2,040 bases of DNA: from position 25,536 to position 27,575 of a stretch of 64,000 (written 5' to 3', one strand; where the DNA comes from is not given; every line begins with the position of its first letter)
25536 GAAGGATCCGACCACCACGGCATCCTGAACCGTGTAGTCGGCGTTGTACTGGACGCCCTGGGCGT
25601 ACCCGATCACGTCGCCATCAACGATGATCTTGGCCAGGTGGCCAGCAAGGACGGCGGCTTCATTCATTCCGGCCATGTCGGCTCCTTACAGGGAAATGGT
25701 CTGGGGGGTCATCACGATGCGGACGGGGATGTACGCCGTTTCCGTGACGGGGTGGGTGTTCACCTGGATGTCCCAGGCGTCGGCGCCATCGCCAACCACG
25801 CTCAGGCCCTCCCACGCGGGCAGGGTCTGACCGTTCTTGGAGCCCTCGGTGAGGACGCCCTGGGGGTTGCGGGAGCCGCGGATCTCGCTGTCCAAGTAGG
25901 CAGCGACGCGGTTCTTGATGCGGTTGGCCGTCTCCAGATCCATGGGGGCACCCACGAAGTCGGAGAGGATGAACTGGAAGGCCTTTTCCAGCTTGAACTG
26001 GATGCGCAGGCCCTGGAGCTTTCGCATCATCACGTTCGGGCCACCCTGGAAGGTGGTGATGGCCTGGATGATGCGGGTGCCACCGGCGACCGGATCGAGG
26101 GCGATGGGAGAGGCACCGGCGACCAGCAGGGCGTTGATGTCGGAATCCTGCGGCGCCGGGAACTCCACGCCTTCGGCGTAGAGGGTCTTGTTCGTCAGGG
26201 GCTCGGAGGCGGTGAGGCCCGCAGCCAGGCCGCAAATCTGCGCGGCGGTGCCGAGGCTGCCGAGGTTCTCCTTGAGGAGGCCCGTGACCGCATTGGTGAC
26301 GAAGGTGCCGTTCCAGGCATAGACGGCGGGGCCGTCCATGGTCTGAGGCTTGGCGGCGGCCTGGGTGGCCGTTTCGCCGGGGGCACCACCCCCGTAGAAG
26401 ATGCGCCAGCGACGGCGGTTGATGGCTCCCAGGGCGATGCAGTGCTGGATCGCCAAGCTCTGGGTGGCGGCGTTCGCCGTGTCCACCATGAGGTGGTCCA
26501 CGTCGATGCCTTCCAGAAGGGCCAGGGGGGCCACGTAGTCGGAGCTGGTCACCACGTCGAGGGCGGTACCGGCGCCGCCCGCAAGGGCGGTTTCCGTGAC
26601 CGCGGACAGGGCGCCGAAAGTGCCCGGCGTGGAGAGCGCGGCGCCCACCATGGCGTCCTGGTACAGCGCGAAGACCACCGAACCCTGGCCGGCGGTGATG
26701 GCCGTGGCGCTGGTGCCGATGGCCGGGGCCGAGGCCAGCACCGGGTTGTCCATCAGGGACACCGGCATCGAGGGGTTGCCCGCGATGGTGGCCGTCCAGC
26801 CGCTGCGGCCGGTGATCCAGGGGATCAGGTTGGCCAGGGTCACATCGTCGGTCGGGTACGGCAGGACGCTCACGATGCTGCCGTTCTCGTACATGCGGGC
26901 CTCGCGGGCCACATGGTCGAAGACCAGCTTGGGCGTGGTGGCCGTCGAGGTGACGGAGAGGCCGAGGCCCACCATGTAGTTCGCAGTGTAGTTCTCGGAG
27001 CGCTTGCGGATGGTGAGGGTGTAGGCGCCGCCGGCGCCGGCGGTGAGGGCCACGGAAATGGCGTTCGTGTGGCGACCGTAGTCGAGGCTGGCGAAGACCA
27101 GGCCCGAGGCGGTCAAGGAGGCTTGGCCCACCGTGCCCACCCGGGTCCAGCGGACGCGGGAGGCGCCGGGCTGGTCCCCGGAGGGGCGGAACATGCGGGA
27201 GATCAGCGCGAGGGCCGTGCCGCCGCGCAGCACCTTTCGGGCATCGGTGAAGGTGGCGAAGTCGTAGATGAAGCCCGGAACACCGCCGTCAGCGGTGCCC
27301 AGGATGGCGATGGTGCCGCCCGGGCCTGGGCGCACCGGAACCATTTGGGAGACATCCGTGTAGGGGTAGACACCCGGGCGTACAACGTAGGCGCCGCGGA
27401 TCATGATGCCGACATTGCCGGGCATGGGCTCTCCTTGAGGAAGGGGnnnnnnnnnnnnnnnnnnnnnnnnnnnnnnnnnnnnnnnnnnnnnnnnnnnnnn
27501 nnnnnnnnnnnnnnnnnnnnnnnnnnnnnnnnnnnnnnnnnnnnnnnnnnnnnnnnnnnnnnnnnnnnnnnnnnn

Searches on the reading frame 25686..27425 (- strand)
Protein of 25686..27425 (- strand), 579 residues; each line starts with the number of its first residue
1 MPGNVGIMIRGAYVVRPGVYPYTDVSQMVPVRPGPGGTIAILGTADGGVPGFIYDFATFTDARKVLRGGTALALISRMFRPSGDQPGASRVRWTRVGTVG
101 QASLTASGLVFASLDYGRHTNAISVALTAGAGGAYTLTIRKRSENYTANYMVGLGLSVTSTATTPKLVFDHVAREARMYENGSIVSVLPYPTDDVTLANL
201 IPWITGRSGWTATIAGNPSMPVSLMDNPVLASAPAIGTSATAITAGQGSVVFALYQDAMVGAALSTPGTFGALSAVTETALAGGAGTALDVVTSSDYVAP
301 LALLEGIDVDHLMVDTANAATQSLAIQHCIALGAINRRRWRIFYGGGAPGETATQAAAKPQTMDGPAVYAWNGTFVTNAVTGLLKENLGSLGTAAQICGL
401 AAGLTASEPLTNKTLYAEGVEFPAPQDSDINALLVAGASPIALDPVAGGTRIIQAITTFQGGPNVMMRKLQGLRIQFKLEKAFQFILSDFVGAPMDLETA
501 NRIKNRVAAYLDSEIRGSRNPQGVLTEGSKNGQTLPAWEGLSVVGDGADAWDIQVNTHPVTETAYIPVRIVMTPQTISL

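Call 13: search_protein_families(library=phrogs, proteins=[window:25686-27425:-])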
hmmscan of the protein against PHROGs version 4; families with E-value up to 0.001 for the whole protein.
window:25686-27425:- (579 aa): 1 family
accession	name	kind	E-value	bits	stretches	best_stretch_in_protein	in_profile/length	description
phrog_279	-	tail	1.2e-37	130.8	1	9-577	7-487/489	tail sheath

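Call 14: search_protein_families(library=pfam, proteins=[window:25686-27425:-])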
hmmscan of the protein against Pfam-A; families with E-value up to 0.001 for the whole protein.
window:25686-27425:- (579 aa): 1 family
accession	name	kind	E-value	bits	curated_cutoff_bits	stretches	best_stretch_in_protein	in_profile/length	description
PF04984.19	Phage_sheath_1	-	2.7e-08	34.3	31.4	1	291-458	2-168/168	Phage tail sheath protein subtilisin-like domain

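Call 25: find_encoding_contigs(protein=window:25686-27425:-, flank=2000, max_places=6)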
Protein window:25686-27425:- (579 aa): 2 contigs read that carry it; 1 place shown.
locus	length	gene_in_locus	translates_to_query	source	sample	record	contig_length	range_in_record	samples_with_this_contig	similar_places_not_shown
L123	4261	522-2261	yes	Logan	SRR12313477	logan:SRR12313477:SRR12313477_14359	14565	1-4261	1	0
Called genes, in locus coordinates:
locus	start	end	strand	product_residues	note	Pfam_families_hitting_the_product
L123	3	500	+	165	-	?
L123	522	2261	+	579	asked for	PF04984:Phage_sheath_1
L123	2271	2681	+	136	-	PF26461:Phi812_tail_tube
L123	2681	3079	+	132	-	-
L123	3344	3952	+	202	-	-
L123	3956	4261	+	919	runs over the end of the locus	-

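Call 54: search_dna_similar(query=window:25686-27425:-, collection=phages, mode=protein, max_rows=15)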
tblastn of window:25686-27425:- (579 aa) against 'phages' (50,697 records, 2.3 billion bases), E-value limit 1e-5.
Records with a match: 60; places in all: 60; records where one place covers at least 80% of the query: 3.
Best place of each record, by identity: <60% 60.
By first word of the organism name: Bacillus 49; Thermus 5; Lysinibacillus 2; Brochothrix 2; Morganella 1; Exiguobacterium 1.
By host as written in the record: Bacillus subtilis 14; Bacillus subtilis BEST7003 7; Bacillus pumilus GR8 4; Thermus thermophilus HB8 3; Thermus thermophilus HB27 2; Lysinibacillus fusiformis 2; Bacillus subtilis subsp. subtilis str. 168 2; Bacillus subtilis Delta6 2; and 18 more.
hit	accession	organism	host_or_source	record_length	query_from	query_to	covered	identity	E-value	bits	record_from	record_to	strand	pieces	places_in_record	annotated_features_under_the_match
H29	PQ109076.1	Thermus phage Lalka27a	Thermus thermophilus HB27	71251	6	571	98%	29.2%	1e-35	149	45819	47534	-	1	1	tail sheath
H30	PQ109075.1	Thermus phage Lalka8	Thermus thermophilus HB8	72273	6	571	98%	29.2%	1e-35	149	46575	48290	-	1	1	tail sheath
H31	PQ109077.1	Thermus phage Lalka27b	Thermus thermophilus HB27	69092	6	571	98%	29.0%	3e-35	148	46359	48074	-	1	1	tail sheath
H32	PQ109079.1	Thermus phage Cumys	Thermus thermophilus HB8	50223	5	577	67%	35.4%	1e-37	214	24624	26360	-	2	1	tail sheath | hypothetical protein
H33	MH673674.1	Thermus phage phiMa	Thermus thermophilus HB8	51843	5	577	67%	35.4%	1e-37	214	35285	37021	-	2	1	hypothetical protein (x2)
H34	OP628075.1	Lysinibacillus phage vB_LfM_LysYB1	Lysinibacillus fusiformis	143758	1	516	55%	31.6%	1e-12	134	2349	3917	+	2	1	tail sheath protein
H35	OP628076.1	Lysinibacillus phage vB_LfM_LysYB2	Lysinibacillus fusiformis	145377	1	516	55%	31.6%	1e-12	134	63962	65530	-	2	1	tail sheath protein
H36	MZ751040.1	Bacillus phage phi18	Bacillus subtilis subsp. subtilis str. ...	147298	295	516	38%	28.6%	1e-8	64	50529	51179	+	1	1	putative tail sheath protein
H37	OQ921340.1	Bacillus phage SPO1L5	Bacillus subtilis BEST7003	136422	295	516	38%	28.6%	1e-8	64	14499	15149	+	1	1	hypothetical protein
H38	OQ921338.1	Bacillus phage SPO1L3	Bacillus subtilis BEST7003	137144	295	516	38%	28.6%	1e-8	64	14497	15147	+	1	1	hypothetical protein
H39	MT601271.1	Bacillus phage vB_BsuM-Goe10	Bacillus subtilis Delta6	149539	295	516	38%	28.6%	1e-8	64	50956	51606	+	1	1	putative tail sheath protein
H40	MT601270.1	Bacillus phage vB_BsuM-Goe9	Bacillus subtilis Delta6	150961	295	516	38%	28.6%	1e-8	64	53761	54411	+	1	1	putative tail sheath protein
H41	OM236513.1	Bacillus phage SP82G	Bacillus subtilis BEST7003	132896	295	516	38%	28.6%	7e-8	62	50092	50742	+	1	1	hypothetical protein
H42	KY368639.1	Bacillus phage vB_BsuM-Goe2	Bacillus subtilis Goe2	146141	295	516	38%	28.6%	8e-8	62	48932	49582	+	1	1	tail sheath protein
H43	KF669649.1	Bacillus phage CampHawk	Bacillus subtilis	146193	295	516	38%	28.6%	8e-8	62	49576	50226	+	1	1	tail sheath protein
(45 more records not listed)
